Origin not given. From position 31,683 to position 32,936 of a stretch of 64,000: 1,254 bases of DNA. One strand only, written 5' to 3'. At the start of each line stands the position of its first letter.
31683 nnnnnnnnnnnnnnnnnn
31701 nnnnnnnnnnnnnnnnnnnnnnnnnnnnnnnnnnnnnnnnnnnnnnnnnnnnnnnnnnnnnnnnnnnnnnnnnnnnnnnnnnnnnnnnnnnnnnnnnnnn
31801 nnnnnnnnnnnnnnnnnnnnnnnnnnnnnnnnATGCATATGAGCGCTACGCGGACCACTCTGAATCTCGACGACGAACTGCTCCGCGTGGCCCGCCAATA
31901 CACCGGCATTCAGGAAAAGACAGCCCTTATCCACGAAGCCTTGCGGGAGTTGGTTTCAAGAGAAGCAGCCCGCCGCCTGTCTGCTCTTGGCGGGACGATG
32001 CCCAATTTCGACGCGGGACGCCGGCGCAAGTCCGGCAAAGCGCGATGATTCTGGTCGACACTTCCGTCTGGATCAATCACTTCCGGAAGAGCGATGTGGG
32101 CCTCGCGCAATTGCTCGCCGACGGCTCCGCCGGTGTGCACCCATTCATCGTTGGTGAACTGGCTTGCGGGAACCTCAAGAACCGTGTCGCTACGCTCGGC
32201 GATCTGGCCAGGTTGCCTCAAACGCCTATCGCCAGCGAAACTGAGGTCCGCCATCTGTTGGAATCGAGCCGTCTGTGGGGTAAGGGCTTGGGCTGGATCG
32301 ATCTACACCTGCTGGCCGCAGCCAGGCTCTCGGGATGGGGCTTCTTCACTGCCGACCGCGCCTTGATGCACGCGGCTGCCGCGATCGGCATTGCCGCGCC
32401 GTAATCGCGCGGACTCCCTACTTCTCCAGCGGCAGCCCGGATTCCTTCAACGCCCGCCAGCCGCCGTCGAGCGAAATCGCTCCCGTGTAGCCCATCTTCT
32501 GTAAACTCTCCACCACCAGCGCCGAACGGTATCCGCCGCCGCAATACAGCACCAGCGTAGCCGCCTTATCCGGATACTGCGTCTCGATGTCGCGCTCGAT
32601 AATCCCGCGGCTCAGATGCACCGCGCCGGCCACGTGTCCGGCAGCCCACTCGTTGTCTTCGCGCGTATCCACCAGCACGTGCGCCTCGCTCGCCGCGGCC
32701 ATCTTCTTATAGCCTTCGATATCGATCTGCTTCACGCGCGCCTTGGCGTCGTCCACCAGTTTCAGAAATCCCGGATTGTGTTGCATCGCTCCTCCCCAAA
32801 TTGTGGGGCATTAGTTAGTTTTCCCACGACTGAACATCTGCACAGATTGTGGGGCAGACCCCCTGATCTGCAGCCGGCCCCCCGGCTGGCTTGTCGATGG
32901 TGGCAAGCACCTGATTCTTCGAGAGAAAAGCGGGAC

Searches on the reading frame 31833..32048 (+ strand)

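Call 86: search_protein_families(library=pfam, proteins=[window:31833-32048:+], max_evalue=0.01)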
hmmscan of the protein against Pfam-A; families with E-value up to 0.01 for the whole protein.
window:31833-32048:+ (71 aa): 1 family
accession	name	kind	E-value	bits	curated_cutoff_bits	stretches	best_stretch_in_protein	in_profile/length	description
PF09957.15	VapB_antitoxin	-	2.3e-14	53.4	23.4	1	7-48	2-43/47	Bacterial antitoxin of type II TA system, VapB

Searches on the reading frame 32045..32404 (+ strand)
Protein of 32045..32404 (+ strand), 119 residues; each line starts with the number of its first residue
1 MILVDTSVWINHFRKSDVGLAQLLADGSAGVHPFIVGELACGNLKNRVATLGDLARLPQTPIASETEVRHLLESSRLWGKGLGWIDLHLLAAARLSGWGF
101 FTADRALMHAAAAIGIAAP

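Call 86: search_protein_families(library=pfam, proteins=[window:32045-32404:+], max_evalue=0.01)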
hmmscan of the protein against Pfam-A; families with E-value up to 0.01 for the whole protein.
window:32045-32404:+ (119 aa): 1 family
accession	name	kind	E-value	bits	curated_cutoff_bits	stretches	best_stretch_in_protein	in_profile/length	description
PF01850.27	PIN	-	3.7e-08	34.4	23.6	1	2-110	1-117/120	PIN domain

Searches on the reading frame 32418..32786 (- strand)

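Call 86: search_protein_families(library=pfam, proteins=[window:32418-32786:-], max_evalue=0.01)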
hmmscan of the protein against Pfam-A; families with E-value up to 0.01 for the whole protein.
window:32418-32786:- (122 aa): 1 family
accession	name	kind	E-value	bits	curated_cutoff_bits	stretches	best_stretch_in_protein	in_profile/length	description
PF00581.25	Rhodanese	-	3.7e-18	66.3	22.2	1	27-115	6-101/102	Rhodanese-like domain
